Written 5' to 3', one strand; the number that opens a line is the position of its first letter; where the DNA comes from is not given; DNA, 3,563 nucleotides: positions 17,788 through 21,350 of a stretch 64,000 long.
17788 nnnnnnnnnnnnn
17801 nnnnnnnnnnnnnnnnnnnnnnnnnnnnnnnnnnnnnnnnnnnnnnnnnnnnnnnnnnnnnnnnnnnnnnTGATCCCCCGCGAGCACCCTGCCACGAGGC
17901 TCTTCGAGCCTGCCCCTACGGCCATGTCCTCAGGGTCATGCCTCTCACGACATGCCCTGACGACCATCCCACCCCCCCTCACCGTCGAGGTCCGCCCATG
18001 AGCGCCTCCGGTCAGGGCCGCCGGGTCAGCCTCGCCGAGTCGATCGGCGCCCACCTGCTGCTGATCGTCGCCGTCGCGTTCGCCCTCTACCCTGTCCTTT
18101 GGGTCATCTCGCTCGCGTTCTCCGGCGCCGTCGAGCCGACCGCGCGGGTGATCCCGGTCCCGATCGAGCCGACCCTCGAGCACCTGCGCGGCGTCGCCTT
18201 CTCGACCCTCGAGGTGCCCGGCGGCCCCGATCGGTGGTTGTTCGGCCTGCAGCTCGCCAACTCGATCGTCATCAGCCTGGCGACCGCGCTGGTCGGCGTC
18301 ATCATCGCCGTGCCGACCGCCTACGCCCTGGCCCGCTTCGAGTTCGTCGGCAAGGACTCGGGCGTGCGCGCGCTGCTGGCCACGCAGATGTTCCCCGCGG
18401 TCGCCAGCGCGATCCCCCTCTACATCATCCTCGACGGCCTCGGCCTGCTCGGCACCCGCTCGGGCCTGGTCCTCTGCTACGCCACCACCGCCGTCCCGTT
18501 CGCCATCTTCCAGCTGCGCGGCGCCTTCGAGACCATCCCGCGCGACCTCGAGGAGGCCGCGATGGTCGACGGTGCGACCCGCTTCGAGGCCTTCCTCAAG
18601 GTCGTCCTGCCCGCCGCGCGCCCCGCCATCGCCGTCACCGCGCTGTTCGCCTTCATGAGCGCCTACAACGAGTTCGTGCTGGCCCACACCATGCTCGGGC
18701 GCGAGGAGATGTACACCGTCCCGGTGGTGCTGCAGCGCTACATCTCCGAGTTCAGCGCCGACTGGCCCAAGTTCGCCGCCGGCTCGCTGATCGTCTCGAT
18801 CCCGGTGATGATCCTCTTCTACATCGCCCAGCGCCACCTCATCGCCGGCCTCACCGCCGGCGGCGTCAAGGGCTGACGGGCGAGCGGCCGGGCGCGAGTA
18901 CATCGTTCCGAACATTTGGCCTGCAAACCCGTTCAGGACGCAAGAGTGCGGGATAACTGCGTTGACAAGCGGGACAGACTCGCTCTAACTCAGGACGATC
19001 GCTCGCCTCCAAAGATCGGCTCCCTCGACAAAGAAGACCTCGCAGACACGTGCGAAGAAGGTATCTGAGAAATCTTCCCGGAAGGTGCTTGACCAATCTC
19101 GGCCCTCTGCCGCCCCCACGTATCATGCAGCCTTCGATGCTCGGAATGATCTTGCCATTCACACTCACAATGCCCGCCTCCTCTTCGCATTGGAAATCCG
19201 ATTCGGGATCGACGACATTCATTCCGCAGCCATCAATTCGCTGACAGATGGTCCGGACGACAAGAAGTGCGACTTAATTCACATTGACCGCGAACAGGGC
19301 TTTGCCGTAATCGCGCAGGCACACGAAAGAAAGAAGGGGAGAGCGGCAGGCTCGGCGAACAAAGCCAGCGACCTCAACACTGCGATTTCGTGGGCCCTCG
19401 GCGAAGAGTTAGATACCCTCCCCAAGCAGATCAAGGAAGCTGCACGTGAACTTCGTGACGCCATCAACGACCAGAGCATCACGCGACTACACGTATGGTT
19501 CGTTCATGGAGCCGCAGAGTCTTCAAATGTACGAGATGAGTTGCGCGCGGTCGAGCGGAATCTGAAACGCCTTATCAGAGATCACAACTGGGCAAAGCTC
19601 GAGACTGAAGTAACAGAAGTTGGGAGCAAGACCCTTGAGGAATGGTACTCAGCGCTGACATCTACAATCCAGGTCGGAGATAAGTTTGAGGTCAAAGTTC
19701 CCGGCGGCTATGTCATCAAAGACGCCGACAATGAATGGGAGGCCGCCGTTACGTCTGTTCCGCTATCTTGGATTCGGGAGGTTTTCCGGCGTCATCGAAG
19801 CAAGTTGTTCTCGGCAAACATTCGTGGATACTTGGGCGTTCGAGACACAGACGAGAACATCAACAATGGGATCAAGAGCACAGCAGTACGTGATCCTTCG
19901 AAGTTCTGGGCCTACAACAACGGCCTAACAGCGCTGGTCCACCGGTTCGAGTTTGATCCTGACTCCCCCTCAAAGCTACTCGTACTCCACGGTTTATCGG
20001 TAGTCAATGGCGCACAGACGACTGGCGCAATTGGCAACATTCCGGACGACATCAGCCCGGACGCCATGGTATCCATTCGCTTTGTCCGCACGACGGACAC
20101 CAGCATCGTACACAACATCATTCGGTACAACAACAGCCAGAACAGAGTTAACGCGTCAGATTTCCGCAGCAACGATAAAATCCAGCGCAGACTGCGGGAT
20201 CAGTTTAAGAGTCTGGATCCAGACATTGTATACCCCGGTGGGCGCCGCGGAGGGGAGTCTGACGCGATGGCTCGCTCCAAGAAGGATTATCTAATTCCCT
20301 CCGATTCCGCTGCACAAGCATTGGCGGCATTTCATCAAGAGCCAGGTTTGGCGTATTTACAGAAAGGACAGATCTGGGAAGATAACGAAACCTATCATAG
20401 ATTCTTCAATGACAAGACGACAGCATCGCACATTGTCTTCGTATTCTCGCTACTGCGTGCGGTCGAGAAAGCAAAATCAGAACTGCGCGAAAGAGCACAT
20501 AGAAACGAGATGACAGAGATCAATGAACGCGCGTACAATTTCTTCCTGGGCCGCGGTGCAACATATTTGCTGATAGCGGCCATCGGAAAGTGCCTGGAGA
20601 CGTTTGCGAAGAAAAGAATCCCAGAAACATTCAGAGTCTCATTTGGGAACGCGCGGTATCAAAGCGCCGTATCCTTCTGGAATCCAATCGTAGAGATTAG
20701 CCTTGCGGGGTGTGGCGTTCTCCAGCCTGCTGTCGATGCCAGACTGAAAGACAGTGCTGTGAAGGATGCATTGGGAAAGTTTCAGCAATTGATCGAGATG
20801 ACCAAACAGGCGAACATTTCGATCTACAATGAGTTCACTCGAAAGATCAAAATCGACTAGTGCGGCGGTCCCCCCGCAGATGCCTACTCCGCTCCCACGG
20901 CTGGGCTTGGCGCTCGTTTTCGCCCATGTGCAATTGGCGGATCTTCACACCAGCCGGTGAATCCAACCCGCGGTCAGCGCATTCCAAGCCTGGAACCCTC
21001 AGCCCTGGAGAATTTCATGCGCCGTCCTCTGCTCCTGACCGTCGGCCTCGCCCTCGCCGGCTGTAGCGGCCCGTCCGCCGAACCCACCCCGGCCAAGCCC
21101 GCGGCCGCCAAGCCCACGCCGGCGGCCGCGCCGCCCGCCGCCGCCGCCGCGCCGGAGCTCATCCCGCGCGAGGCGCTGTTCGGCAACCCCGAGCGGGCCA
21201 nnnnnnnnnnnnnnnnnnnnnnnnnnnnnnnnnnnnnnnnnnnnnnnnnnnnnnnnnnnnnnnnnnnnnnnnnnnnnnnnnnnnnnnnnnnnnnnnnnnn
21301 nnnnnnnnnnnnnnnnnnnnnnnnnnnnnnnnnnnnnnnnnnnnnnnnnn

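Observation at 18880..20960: Compositional island carrying a solitary AIPR abortive-infection gene inserted between malG and a peptidase gene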

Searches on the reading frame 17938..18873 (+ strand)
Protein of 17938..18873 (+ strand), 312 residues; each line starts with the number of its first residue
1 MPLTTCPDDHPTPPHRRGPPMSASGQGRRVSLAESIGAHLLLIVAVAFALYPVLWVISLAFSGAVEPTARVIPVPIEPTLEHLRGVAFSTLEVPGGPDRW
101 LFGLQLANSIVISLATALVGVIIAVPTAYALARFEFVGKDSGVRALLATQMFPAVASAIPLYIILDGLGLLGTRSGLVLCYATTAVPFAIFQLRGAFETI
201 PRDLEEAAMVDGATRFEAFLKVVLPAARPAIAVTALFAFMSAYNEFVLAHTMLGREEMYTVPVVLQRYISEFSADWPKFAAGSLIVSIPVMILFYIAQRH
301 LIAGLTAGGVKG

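Call 7: search_protein_families(library=pfam, proteins=[window:17938-18873:+], max_evalue=0.001)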
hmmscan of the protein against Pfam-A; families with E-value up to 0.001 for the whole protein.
window:17938-18873:+ (312 aa): 1 family
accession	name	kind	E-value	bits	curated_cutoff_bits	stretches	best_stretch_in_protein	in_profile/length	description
PF00528.27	BPD_transp_1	-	1e-18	68.2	26.4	1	125-302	2-179/184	Binding-protein-dependent transport system inner membrane component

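Call 8: search_protein_families(library=ncbifam, proteins=[window:17938-18873:+], max_evalue=0.001)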
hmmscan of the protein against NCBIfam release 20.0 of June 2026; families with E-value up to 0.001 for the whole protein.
window:17938-18873:+ (312 aa): 30 families (the best 25 are shown)
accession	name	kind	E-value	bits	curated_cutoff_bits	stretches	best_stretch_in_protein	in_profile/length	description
NF008231.0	PRK10998.1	equivalog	5.6e-52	177.1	261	1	35-312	13-296/296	maltose ABC transporter permease MalG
NF040932.1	ABC_arch_GlcU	equivalog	1e-26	94.2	340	1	39-309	6-268/272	glucose ABC transporter permease GlcU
NF008210.0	PRK10973.1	equivalog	3.3e-21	76.2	297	1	36-306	10-277/281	sn-glycerol-3-phosphate ABC transporter permease UgpE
TIGR01581.1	Mo_ABC_porter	hypoth_equivalog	9.9e-17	61.2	210.3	1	106-290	23-219/225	ABC transporter permease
NF007047.0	PRK09500.1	equivalog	1.2e-13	51.3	326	1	107-250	61-204/257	spermidine/putrescine ABC transporter permease PotC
NF040839.1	tungstate_WtpB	equivalog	6.3e-13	48.9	340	1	106-293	46-243/251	tungstate ABC transporter permease WtpB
TIGR02141.1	modB_ABC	equivalog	1.5e-11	44.4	182.6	1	109-295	3-203/208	molybdate ABC transporter permease subunit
NF007044.0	PRK09497.1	equivalog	3e-11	43.3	348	1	159-297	135-273/285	spermidine/putrescine ABC transporter permease PotB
TIGR00969.1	3a0106s02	subfamily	4.3e-11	42.8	240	1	109-296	66-266/272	sulfate ABC transporter permease subunit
NF006939.0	PRK09421.1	equivalog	1.1e-10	41.3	262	1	108-276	14-197/230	molybdate ABC transporter permease subunit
NF011624.0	PRK15050.1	equivalog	2.4e-10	40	247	1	31-304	21-288/297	2-aminoethylphosphonate ABC transporter permease subunit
TIGR02139.1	permease_CysT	equivalog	6.5e-10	39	246.1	1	108-296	54-255/265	sulfate ABC transporter permease subunit CysT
NF008208.0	PRK10971.1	equivalog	3.9e-09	36.4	415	1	173-297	139-264/277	sulfate/thiosulfate ABC transporter permease CysT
NF043074.1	MMSYN1_0196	equivalog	4.1e-09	36.2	350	1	105-297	66-259/277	spermidine/putrescine ABC transporter permease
NF007963.0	PRK10683.1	equivalog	8.3e-09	35.3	489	1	165-292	175-300/317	putrescine ABC transporter permease PotH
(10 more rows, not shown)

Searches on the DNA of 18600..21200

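Call 81: search_rna_families(source=window, start=18600, end=21200, threshold=evalue, max_evalue=1)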
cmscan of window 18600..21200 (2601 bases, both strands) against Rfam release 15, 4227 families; matches with E-value up to 1: 1.
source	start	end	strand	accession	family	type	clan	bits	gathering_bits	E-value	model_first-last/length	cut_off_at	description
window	20047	20162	-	RF00223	IRES_Bip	Cis-reg; IRES;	-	14.3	40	0.18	1-263/263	no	bip internal ribosome entry site (IRES)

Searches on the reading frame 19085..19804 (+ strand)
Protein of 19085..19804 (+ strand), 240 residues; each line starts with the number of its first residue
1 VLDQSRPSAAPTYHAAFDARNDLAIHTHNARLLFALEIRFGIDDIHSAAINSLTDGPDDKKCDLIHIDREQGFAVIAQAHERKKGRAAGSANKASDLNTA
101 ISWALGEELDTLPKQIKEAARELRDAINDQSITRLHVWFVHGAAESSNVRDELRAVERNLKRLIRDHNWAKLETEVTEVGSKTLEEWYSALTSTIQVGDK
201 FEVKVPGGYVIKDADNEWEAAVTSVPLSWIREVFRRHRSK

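Call 62: search_protein_families(library=pfam, proteins=[window:19085-19804:+], max_evalue=10)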
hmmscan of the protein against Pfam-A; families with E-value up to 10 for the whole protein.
seq(240 aa): 2 families
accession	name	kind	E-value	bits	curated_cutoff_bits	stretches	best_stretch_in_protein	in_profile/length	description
PF06635.17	T3SS_SCTL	-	0.094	12.6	23.3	1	65-107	41-83/206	Type 3 secretion system stator protein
PF04124.18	Dor1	-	0.22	10.8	23.3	1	107-178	10-78/339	Dor1-like family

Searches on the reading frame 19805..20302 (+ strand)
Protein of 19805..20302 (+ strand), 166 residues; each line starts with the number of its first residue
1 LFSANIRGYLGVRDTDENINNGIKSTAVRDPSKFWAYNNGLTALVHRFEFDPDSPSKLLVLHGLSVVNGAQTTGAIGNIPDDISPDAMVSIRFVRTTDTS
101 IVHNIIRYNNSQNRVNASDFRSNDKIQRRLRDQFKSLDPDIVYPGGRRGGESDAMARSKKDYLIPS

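Call 62: search_protein_families(library=pfam, proteins=[window:19805-20302:+], max_evalue=10)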
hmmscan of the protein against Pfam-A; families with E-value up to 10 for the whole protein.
seq(166 aa): 1 family
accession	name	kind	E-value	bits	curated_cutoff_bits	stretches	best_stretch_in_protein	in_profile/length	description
PF10592.14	AIPR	-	2.5e-33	116.5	25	1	2-135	1-137/308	AIPR protein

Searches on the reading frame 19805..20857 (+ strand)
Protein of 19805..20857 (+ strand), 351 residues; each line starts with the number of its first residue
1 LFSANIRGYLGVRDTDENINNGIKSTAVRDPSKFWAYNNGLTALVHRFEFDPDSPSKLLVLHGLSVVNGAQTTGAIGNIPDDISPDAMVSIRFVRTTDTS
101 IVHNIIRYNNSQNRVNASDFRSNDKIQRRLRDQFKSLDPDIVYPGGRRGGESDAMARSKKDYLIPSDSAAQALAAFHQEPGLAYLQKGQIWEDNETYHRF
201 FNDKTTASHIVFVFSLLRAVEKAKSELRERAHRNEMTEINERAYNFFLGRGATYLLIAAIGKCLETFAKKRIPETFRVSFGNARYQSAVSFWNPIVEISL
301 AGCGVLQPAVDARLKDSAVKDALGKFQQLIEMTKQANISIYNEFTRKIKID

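Call 71: predict_structure(alignment_id=A2)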
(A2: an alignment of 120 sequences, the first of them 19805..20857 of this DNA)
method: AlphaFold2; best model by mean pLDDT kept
length: 351 residues; sequences in the alignment: 120
mean_pLDDT: 87.4   pTM: 0.73
mean pLDDT of the five models: 87.4, 86.9, 86.4, 85.6, 85.5
residues with pLDDT >= 90: 217; 70-90: 88; 50-70: 25; < 50: 21
segments of 3 or more residues with pLDDT < 50: 1-16, 149-153
pLDDT, mean of each block of 10 residues (from residue 1): 39 53 85 79 91 88 83 78 85 89 77 62 88 94 73 52 90 98 94 93 97 98 98 97 98 99 98 97 96 99 98 98 98 98 98 90
secondary structure, 60 per line:
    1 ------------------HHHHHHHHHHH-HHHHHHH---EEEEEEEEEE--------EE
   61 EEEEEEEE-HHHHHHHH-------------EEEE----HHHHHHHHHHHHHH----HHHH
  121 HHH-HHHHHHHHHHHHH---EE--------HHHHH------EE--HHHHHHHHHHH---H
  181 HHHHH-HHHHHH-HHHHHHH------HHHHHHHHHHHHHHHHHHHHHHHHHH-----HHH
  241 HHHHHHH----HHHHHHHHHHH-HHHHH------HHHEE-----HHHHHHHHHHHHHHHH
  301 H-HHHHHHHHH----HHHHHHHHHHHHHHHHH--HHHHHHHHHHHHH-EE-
elements in order: H19-29 H31-37 E41-50 E59-68 H70-77 E91-94 H99-112 H117-123 H125-137 H151-155 H166-176 H180-185 H187-192 H194-200 H207-232 H238-247 H252-262 H264-268 H285-301 H303-311 H316-332 H335-347

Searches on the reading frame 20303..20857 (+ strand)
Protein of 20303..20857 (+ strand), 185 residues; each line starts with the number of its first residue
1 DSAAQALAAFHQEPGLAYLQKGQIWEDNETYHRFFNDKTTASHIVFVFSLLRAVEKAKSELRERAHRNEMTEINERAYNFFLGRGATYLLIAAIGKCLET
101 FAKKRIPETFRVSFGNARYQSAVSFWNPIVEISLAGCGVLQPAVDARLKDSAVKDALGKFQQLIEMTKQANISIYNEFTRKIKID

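Call 62: search_protein_families(library=pfam, proteins=[window:20303-20857:+], max_evalue=10)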
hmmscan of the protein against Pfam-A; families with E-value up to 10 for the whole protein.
seq(185 aa): 1 family
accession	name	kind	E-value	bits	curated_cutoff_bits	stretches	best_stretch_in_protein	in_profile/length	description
PF03486.20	HI0933_like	-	0.13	12.1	50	1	4-80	71-145/244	HI0933-like protein Rossmann domain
